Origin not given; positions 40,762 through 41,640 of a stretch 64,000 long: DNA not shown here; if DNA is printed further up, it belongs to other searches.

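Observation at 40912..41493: Stand-alone 193-aa protein with a caspase/CHAT-like His…Cys catalytic-dyad context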

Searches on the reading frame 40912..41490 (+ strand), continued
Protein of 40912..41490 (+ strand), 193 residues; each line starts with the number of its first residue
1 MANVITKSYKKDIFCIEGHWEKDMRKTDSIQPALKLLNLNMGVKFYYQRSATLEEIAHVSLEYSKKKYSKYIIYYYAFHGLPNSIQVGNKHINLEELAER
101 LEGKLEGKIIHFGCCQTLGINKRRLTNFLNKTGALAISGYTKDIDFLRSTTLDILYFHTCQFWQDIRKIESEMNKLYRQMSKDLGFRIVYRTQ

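Call 20: find_related_loci(query=A2, collection=genome_contigs, flank=8000)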
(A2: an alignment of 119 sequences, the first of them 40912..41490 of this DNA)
Query A2 (193 aa) in genome_contigs; peptide patterns used: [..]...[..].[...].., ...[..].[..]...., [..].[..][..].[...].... (x = any residue, [..] = any of these).
599 stretches matched a pattern (row limit reached: there are more); 535 encode a relative of the query (tblastn E <= 1e-3); the best 80 are kept; 80 distinct loci.
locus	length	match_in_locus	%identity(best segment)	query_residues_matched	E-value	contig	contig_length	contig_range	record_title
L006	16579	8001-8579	99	1-193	2e-130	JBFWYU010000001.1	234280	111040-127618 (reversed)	MAG: Bacteroidia bacterium isolate CA_2019_TPBS_171 NODE_477_length_234280_cov_6.681614_TPBS, whole genome shotgun seque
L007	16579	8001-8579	98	1-193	3e-128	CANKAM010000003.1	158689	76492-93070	MAG: Bacteroidetes bacterium isolate RH-26jul17-244 genome assembly, contig: RH-26jul17-C159, whole genome shotgun seque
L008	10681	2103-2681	98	1-193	3e-128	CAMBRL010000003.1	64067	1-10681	MAG: Chitinophaga pinensis isolate MiH-14oct19-92 genome assembly, contig: MiH-14oct19-C646, whole genome shotgun sequen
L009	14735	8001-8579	98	1-193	2e-128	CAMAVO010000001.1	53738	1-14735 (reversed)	MAG: Chitinophaga pinensis isolate MaH-04nov19-72 genome assembly, contig: MaH-04nov19-C1207, whole genome shotgun seque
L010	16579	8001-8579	96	1-193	8e-127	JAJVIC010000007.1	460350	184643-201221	MAG: Bacteroidia bacterium isolate Bin_39 c_000000000054, whole genome shotgun sequence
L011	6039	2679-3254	92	1-192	5e-122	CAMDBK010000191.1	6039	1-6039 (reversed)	MAG: Chitinophaga pinensis isolate MaH-04nov19-256 genome assembly, contig: MaH-04nov19-C31551, whole genome shotgun seq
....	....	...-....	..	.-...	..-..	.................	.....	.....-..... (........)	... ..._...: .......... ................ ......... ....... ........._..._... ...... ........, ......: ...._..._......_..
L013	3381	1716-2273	45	8-190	3e-53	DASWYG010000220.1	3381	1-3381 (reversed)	MAG TPA_asm: Bacteroidia bacterium isolate SMAG_U3705 k141_127332, whole genome shotgun sequence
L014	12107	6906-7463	44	8-190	2e-52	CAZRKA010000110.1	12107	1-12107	MAG TPA_asm: uncultured Chitinophaga sp. isolate SRP329715_co2_7 genome assembly, contig: NODE_9731_length_12107_cov_5.6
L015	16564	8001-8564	45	5-190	7e-52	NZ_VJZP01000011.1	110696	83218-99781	Flavobacterium gawalongense strain GSP16 NODE_11_length_110696_cov_143.949258, whole genome shotgun sequence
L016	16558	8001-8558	48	5-190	2e-51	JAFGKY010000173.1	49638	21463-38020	MAG: Bacteroidales bacterium isolate Zod_Metabat.37 k87_15054372, whole genome shotgun sequence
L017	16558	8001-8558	44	8-190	2e-51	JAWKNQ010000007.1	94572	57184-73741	MAG: Bacteroidia bacterium isolate ABC2.127 ABC2.127.fa-7, whole genome shotgun sequence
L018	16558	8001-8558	45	8-190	2e-51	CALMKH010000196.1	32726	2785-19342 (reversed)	MAG TPA_asm: uncultured Bacteroidetes bacterium isolate SRR6670123_bin.51_CONCOCT_v1.1_MAG genome assembly, contig: ERZ5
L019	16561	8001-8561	44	8-191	1e-51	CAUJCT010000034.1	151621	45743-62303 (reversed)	MAG: Bacteroidota bacterium isolate KLAP35 genome assembly, contig: KLAP35_454020, whole genome shotgun sequence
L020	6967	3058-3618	44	4-190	4e-51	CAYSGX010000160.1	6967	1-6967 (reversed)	MAG TPA_asm: uncultured Chitinophagaceae bacterium isolate SRP344714_co1_127 genome assembly, contig: NODE_18781_length_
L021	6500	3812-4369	47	5-190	4e-51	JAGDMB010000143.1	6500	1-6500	MAG: Bacteroidetes bacterium isolate CTSoil_028 scaffold_9398, whole genome shotgun sequence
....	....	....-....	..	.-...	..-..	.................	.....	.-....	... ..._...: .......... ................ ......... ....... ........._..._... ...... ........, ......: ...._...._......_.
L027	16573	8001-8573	46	3-190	6e-50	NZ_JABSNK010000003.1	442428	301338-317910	Flavobacterium sp. 28A Ga0416760_03, whole genome shotgun sequence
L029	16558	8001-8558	42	8-190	3e-50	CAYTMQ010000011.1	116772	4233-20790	MAG TPA_asm: uncultured Chitinophaga sp. isolate SRP292972_co1_79 genome assembly, contig: NODE_174_length_116772_cov_8.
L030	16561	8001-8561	43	8-191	4e-50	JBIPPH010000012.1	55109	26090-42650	MAG: Bacteroidia bacterium isolate ME2015-07-03_3300042555_group6_bin23 Rohwer_bin1032_scaffold_125_c1, whole genome sho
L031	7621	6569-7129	42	8-191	4e-50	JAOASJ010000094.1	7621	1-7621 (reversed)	MAG: Bacteroidia bacterium isolate AF21_PE0_C1_S1_36_31 C1_S1_5089_length_7621_cov_16, whole genome shotgun sequence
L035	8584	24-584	44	8-191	3e-50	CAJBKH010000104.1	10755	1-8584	MAG: uncultured Bacteroidetes bacterium isolate Loc090116-8m_bin-0637 genome assembly, contig: bin-0637:104/402, whole g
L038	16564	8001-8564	44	5-190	7e-50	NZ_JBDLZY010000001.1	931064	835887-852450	Flavobacterium maritimum strain SYSU M80005 NODE_1_length_931064_cov_300.383991, whole genome shotgun sequence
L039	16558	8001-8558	46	5-190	6e-50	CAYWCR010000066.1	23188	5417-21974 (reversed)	MAG TPA_asm: uncultured Bacteroidales bacterium isolate binchicken_co259_28 genome assembly, contig: NODE_1073_length_23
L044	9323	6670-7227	41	8-190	8e-49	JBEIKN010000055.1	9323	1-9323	MAG: Flavobacteriales bacterium isolate Sample-104-S4-bin-17 Sample_104_S4-bin_17-k141_1713159, whole genome shotgun seq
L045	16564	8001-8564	44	6-192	8e-49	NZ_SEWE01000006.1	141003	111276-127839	Hymenobacter persicinus strain 1-3-3-3 scf7180000000459, whole genome shotgun sequence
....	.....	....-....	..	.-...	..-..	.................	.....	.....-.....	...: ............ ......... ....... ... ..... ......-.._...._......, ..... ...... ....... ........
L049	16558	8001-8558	40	5-190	1e-47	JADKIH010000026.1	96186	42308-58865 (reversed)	MAG: Bacteroidetes bacterium isolate Skiv_18-Q3-R9-52_BATAC.703 tig01149557-10-971210, whole genome shotgun sequence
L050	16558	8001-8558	46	6-190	1e-47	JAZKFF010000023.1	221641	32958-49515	MAG: Bacteroidota bacterium isolate DC_HB_02_SPN181219-bin065 DCHB02SPN_B065_0_000000000023, whole genome shotgun sequen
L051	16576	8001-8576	42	2-192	7e-47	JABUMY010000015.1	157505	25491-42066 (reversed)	Flavisolibacter longurius strain BT320 5178.17J28-26.1_15_17J28-26.00015_5178.17J28-26.1, whole genome shotgun sequence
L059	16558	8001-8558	39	7-190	1e-46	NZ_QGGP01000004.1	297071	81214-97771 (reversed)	Xanthomarina spongicola strain DSM 22637 LX78DRAFT_scaffold00004.4, whole genome shotgun sequence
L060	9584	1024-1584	44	5-190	9e-47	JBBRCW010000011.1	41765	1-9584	MAG: Chitinophagales bacterium isolate Co_metawrap_2420 Cmw_2420_k141_8176922_length_41765_cov_11.8516, whole genome sho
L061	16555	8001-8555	42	6-190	3e-46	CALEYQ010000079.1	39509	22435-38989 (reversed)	MAG TPA_asm: uncultured Bacteroidetes bacterium isolate SRR7515930_bin.19_CONCOCT_v1.1_MAG genome assembly, contig: ERZ8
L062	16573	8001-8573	43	5-190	6e-46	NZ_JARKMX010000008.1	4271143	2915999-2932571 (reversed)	Paraflavitalea pollutisoli strain H1-2-19X velvet_auto_105_8, whole genome shotgun sequence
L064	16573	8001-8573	43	5-190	3e-46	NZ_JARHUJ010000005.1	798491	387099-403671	Paraflavitalea sp. CAU 1676 contig5, whole genome shotgun sequence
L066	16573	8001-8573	42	5-190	1e-45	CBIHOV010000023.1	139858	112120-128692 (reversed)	MAG TPA_asm: uncultured Paraflavitalea sp. isolate SRR18156208_binner12_Refined_9 genome assembly, contig: ERZ27336868.1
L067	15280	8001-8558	39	5-190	1e-45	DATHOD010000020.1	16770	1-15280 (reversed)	MAG TPA_asm: Bacteroidia bacterium isolate SMAG_U12675 k141_4648741, whole genome shotgun sequence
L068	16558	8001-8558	41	7-190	2e-45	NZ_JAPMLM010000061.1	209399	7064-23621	Xanthomarina sp. F2636L contig61, whole genome shotgun sequence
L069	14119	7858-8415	39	5-190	4e-45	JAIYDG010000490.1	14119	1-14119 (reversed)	MAG: Bacteroidetes bacterium isolate H1_MAG_00027 pond_H1_MAG_00027_000000000285, whole genome shotgun sequence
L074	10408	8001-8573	42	5-190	5e-45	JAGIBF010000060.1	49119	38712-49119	MAG: Niastella sp. isolate BIN41 scaffold60_cov0, whole genome shotgun sequence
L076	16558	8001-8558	40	5-190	5e-45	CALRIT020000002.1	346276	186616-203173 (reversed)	MAG: Vulcanococcus limneticus LL isolate JJ-10NR-37-1-mx-bin484 genome assembly, contig: JJ-MOC8C2-252-C5, whole genome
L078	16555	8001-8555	42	6-190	1e-44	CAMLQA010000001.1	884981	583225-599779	MAG: uncultured Dysgonomonas sp. isolate SRR12181007_bin.9_metawrap_v1.3.0_MAG genome assembly, contig: ERZ12593096_2, w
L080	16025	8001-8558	38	5-190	2e-44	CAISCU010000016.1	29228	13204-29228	MAG: uncultured Bacteroidetes bacterium isolate Ki3-D1_bin-0498 genome assembly, contig: bin-0498:16/55, whole genome sh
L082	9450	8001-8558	40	5-190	3e-44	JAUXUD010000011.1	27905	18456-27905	MAG: Bacteroidota bacterium isolate C13_metabat.bin.6 C13_k141_206110, whole genome shotgun sequence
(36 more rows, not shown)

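Call 25: predict_structure(alignment_id=A2)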
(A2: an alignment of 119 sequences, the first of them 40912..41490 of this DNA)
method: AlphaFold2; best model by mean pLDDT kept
length: 193 residues; sequences in the alignment: 119
mean_pLDDT: 93.9   pTM: 0.91
mean pLDDT of the five models: 93.9, 93.1, 92.6, 91.8, 91.6
residues with pLDDT >= 90: 172; 70-90: 10; 50-70: 10; < 50: 1
segments of 3 or more residues with pLDDT < 50: none
pLDDT, mean of each block of 10 residues (from residue 1): 83 93 72 97 96 94 96 97 94 97 97 96 97 98 94 98 97 98 98 71
secondary structure, 60 per line:
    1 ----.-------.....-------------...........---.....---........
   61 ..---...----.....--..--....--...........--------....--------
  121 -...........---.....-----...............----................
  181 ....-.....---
elements in order: E13-17 H31-41 E45-49 H53-62 E73-77 E84-87 E90-93 H94-100 E109-112 H122-132 E136-140 H146-160 H166-184 E186-190

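Call 27: search_protein_representatives(alignment_id=A1)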
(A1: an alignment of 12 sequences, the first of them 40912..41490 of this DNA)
Query: 12 sequences, 193 profile positions. Proteins with E-value up to 0.001 (for the whole library): 1399; up to 1e-10: 934; up to 1e-30: 249. The best 150 are listed.
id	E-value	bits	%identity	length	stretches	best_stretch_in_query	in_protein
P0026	1.7e-80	285.5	-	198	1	2-193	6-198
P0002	4.3e-73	261.3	-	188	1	3-192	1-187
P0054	1.4e-72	259.7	-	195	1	4-193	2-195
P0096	2.3e-62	226.3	-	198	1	4-192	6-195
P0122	1.3e-61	223.9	-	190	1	4-188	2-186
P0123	4.7e-61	222.0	-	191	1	4-191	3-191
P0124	7.2e-61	221.5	-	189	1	4-191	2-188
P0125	2.1e-60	220.0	-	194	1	9-192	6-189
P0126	1.7e-56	207.2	-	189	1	8-188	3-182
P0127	5.8e-56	205.5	-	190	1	10-190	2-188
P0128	1.5e-55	204.1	-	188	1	6-191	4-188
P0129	3.0e-53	196.6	-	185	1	9-190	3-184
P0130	5.3e-53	195.8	-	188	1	8-190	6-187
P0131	6.8e-53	195.4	-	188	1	10-192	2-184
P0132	1.6e-52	194.2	-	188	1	9-190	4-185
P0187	2.2e-40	154.6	-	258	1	12-188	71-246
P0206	5.9e-39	150.0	-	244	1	6-177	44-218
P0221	5.5e-38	146.8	-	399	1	4-189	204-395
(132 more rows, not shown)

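Call 30: search_protein_families(library=pfam, proteins=[L029:1620-7895:-, L064:12174-16250:-, L018:8628-10904:-, L044:5012-6568:+, L030:11283-14198:-, L035:580-1278:+, L067:8564-10663:+, L069:2577-3896:+, L080:6231-7949:+, L076:8550-9176:-], max_evalue=0.001)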
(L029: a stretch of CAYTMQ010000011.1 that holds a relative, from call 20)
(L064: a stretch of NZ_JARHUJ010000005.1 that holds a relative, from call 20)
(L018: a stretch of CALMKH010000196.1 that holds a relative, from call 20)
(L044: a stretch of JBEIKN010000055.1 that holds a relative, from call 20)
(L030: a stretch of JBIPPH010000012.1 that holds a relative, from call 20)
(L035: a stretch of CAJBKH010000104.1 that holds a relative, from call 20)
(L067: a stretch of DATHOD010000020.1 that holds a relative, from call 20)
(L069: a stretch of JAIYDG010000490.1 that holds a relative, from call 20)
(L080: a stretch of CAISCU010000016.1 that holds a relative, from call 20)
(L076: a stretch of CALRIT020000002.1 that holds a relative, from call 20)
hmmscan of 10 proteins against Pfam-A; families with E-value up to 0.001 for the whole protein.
L029:1620-7895:- (2091 aa): 4 families
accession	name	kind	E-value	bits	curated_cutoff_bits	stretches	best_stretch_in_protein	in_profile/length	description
PF18911.6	PKD_4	-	6.8e-126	411.1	27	12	1838-1903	10-76/85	PKD domain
PF00801.26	PKD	-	7e-54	180.2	23.5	4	497-548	15-70/80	PKD domain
PF17517.7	IgGFc_binding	-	1.8e-44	152.7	25.6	1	133-465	2-297/297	IgGFc binding protein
PF13585.12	CHU_C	-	4.5e-10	39.9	27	1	2005-2073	3-72/86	CHU_C Type IX secretion signal domain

L064:12174-16250:- (1358 aa): 10 families
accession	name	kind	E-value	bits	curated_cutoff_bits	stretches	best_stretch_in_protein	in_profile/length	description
PF07494.17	Reg_prop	-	1.4e-63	203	20.4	4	88-111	1-24/24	Two component regulator propeller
PF02518.31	HATPase_c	-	1.1e-25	90.6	26.4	1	941-1054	2-109/111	Histidine kinase-, DNA gyrase B-, and HSP90-like ATPase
PF00072.30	Response_reg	-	5.5e-24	84.9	30.2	1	1100-1207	2-108/111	Response regulator receiver domain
PF12833.13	HTH_18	-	7.4e-20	71.5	33.6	1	1276-1353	1-78/80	Helix-turn-helix domain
PF07495.19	Y_Y_Y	-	7.4e-20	71.1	26.6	1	723-785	1-65/65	Y_Y_Y domain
PF00165.29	HTH_AraC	-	2.3e-12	47.2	26.6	1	1316-1352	2-40/42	Bacterial regulatory helix-turn-helix proteins, AraC family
PF08450.18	SGL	-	1.4e-09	38.4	26.3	0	237-343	8-104/246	SMP-30/Gluconolactonase/LRE-like region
PF00512.31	HisKA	-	1.6e-09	38.1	26.9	1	829-893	2-65/66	His Kinase A (phospho-acceptor) domain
PF23748.1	Beta-prop_LRRK2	-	1e-07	31.8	26.9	0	363-395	265-297/359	LRRK2 beta propeller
PF23329.3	EF_HAND_1_PLCG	-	5.5e-05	23.5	23.9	1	839-890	12-62/70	PLCG EF-hand motif 1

L018:8628-10904:- (758 aa): 11 families
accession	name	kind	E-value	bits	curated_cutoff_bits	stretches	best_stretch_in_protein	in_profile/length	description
PF00930.27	DPPIV_N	-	2.8e-93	312.9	22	1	117-472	1-352/354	Dipeptidyl peptidase IV (DPP IV) N-terminal region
PF00326.27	Peptidase_S9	-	1.6e-57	194.9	22.6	1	564-758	8-210/213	Prolyl oligopeptidase family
PF02129.25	Peptidase_S15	-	3.9e-11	43.6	23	1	554-668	35-142/262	X-Pro dipeptidyl-peptidase (S15 family)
PF01738.24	DLH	-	6.4e-11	42.7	21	1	564-736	35-187/217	Dienelactone hydrolase family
PF20434.5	BD-FAE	-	5.9e-09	36.2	26.8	1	671-718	168-215/215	BD-FAE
PF00561.26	Abhydrolase_1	-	8.3e-08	32.6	25.8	1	537-676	1-132/245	alpha/beta hydrolase fold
PF12146.15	Hydrolase_4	-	1.3e-07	31.6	27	1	564-658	25-114/239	Serine aminopeptidase, S33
PF08840.17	BAAT_C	-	5.3e-06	27.1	20.9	0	606-638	8-40/210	BAAT / Acyl-CoA thioester hydrolase C terminal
PF07676.18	PD40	-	8.1e-06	26.1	20.9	0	161-176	13-28/38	WD40-like Beta Propeller Repeat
PF12697.13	Abhydrolase_6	-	0.00034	21.8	26.3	0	561-659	13-100/217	Alpha/beta hydrolase family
PF12740.14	PETase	-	0.0004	20.3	28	1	562-668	73-172/263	PET hydrolase-like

L044:5012-6568:+ (518 aa): 10 families
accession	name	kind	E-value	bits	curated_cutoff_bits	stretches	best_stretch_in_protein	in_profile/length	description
PF21688.3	FAD-depend_C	-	5.5e-71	239.3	27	1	268-463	1-197/197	FAD-dependent protein, C-terminal domain-like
PF01266.30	DAO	-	5.1e-10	39.9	27.9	1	198-260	154-216/353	FAD dependent oxidoreductase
PF03486.20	HI0933_like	-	3e-07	30.6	50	0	83-118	2-37/244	HI0933-like protein Rossmann domain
PF07992.20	Pyr_redox_2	-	1.1e-06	28.8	26.1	1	83-253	2-114/291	Pyridine nucleotide-disulphide oxidoreductase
PF00890.30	FAD_binding_2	-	3.4e-06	27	20.4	0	189-251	132-206/414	FAD binding domain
PF13738.12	Pyr_redox_3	-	2.8e-05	23.9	30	0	86-118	2-35/305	Pyridine nucleotide-disulphide oxidoreductase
PF12831.13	FAD_oxidored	-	3.2e-05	23.8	27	0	84-114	2-32/416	FAD dependent oxidoreductase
PF01494.25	FAD_binding_3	-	7.5e-05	22.5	22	1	83-117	3-37/349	FAD binding domain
PF13454.12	NAD_binding_9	-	8e-05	23.1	21.8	0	212-248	119-154/155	FAD-NAD(P)-binding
PF01134.28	GIDA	-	0.0009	18.8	22.1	0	212-248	114-150/391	Glucose inhibited division protein A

L030:11283-14198:- (971 aa): 2 families
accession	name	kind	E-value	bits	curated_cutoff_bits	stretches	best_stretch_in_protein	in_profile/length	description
PF14905.12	OMP_b-brl_3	-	4.1e-31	108.9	27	2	492-820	1-317/408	Outer membrane protein beta-barrel family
PF13620.12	CarboxypepD_reg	-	2.5e-08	34.6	32.3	1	53-134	2-80/82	Carboxypeptidase regulatory-like domain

L035:580-1278:+ (232 aa): 1 family
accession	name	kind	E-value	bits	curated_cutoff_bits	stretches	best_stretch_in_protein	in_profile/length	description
PF00160.26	Pro_isomerase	-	6.5e-42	143.9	21.7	1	58-211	2-155/159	Cyclophilin type peptidyl-prolyl cis-trans isomerase/CLD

L067:8564-10663:+ (699 aa): 11 families
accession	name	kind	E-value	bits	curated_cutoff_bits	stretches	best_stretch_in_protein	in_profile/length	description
PF07719.23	TPR_2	-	4.7e-12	45.5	27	0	643-675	1-33/34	Tetratricopeptide repeat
PF00515.34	TPR_1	-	7.3e-12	45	27.8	1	643-676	1-34/34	Tetratricopeptide repeat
PF13414.12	TPR_11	-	3.6e-10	39.8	26.8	1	621-654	6-39/42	TPR repeat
PF14559.12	TPR_19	-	1.8e-09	38.2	25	1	623-674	5-56/68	Tetratricopeptide repeat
PF13181.12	TPR_8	-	1.5e-07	31.4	25.7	0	612-642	4-34/34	Tetratricopeptide repeat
PF13432.12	TPR_16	-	5.6e-07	30.3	32.7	1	613-670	1-57/65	Tetratricopeptide repeat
PF13431.12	TPR_17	-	2.1e-06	28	24.4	0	633-663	3-33/34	Tetratricopeptide repeat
PF13428.12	TPR_14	-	1.3e-05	25.8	23.5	0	611-650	3-42/44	Tetratricopeptide repeat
PF23914.1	TPR_CcmH_CycH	-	0.0001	22.7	42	1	576-675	61-153/158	Cytochrome c-type biogenesis protein H TPR domain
PF13424.12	TPR_12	-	0.00011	22.7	30.1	0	613-667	7-69/77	Tetratricopeptide repeat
PF13174.12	TPR_6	-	0.00013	22.8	26.3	0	567-598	2-33/33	Tetratricopeptide repeat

L069:2577-3896:+ (439 aa): 5 families
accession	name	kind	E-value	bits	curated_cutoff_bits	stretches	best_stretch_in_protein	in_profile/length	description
PF14450.12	FtsA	-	1.4e-42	145.5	31.8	2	214-383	1-127/127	Cell division protein FtsA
PF02491.25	SHS2_FTSA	-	5.6e-26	91.2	25.4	1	90-169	1-79/79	SHS2 domain inserted in FTSA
PF06723.19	MreB_Mbl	-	1.2e-14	54.3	27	1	177-358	111-303/327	MreB/Mbl protein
PF11104.14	PilM_2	-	9.4e-08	31.8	27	1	201-267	170-236/340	Type IV pilus assembly protein PilM;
PF06277.17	EutA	-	2.1e-07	30.6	27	1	207-273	139-206/475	Ethanolamine utilisation protein EutA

L080:6231-7949:+ (572 aa): 2 families
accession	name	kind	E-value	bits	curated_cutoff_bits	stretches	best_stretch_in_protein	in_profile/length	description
PF00091.31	Tubulin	-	2e-44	152.6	33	1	17-177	2-189/190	Tubulin/FtsZ family, GTPase domain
PF12327.13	FtsZ_C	-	2.2e-22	79.6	27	1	225-323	1-95/95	FtsZ family, C-terminal domain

L076:8550-9176:- (208 aa): 3 families
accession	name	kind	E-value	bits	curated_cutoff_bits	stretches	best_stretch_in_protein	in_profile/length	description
PF00702.32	Hydrolase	-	2.9e-14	54.3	26.4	1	2-181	1-191/191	haloacid dehalogenase-like hydrolase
PF13419.12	HAD_2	-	1.5e-12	48.4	23.8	1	5-186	1-177/178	Haloacid dehalogenase-like hydrolase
PF13242.12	Hydrolase_like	-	9.9e-05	22.6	22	1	142-186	2-47/75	HAD-hyrolase-like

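Call 46: fold_search(model_id=the predicted structure, library=pdb)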
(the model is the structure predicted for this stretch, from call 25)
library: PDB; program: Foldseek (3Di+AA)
matches with E <= 10: 1648; with E <= 0.001: 244
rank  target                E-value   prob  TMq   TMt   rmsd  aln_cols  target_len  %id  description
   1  8tl0_C                5.3e-07  1.00  0.60  0.27   5.0       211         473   11  Structure of activated SAVED-CHAT filament (released 2024-03-06)
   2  4m9r_A                8.2e-07  1.00  0.60  0.47   6.3       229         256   16  Crystal structure of CED-3 (released 2013-10-09)
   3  3dei_D                9.4e-07  1.00  0.51  0.44   7.4       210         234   14  Crystal Structures of Caspase-3 with Bound Isoquinoline-1,3,4-trione Derivative Inhibitors (released 2008-09-02)
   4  4m9r_B                1.7e-06  1.00  0.58  0.52   6.2       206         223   16  Crystal structure of CED-3 (released 2013-10-09)
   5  3dei_B                2.0e-06  1.00  0.54  0.47   6.8       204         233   17  Crystal Structures of Caspase-3 with Bound Isoquinoline-1,3,4-trione Derivative Inhibitors (released 2008-09-02)
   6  8eey_B                2.6e-06  1.00  0.56  0.18   6.4       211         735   13  Cas7-11 in complex with DR-mismatched target RNA, Csx29 and Csx30 (released 2022-11-16)
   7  4qu5_A                3.2e-06  1.00  0.48  0.40   8.0       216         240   17  Caspase-3 T140V (released 2014-11-05)
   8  4ehh_A                3.4e-06  1.00  0.50  0.43   8.1       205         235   16  Allosteric Modulation of Caspase-3 through Mutagenesis (released 2012-06-06)
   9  3pd0_A                3.4e-06  1.00  0.48  0.41   7.7       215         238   15  Caspase-3 E246A (released 2011-02-16)
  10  7xn6_A                3.8e-06  1.00  0.56  0.52   6.0       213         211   15  Cryo-EM structure of CopC-CaM-caspase-3 with ADPR-deacylization (released 2022-12-14)
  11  3dei_C                3.8e-06  1.00  0.50  0.43   7.3       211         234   18  Crystal Structures of Caspase-3 with Bound Isoquinoline-1,3,4-trione Derivative Inhibitors (released 2008-09-02)
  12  3deh_A                4.1e-06  1.00  0.53  0.45   7.0       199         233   16  Crystal Structures of Caspase-3 with Bound Isoquinoline-1,3,4-trione Derivative Inhibitors (released 2008-09-02)
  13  3deh_D                4.4e-06  1.00  0.55  0.48   6.9       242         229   13  Crystal Structures of Caspase-3 with Bound Isoquinoline-1,3,4-trione Derivative Inhibitors (released 2008-09-02)
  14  5ian_A                5.3e-06  1.00  0.52  0.44   7.2       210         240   16  Caspase 3 V266N (released 2016-10-26)
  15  5iab_A                6.0e-06  1.00  0.45  0.39   8.2       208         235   17  Caspase 3 V266D (released 2016-10-26)
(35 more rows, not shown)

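Call 48: search_protein_families(library=pfam, proteins=[L006:7278-7934:+, L086:6620-7348:+, L086:4522-5334:+], max_evalue=0.001)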
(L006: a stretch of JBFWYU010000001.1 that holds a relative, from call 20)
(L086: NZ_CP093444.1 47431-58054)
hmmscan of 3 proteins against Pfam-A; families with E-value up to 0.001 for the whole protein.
L006:7278-7934:+ (218 aa): 0 families

L086:6620-7348:+ (242 aa): 1 family
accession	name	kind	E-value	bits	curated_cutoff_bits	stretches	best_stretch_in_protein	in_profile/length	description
PF20347.3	DUF6642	-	6.4e-19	68.7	27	1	81-240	21-180/182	Family of unknown function (DUF6642)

L086:4522-5334:+ (270 aa): 1 family
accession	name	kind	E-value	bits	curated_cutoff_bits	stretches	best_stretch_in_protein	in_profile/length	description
PF14355.11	Abi_C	-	8.5e-10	39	24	1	182-261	2-82/83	Abortive infection C-terminus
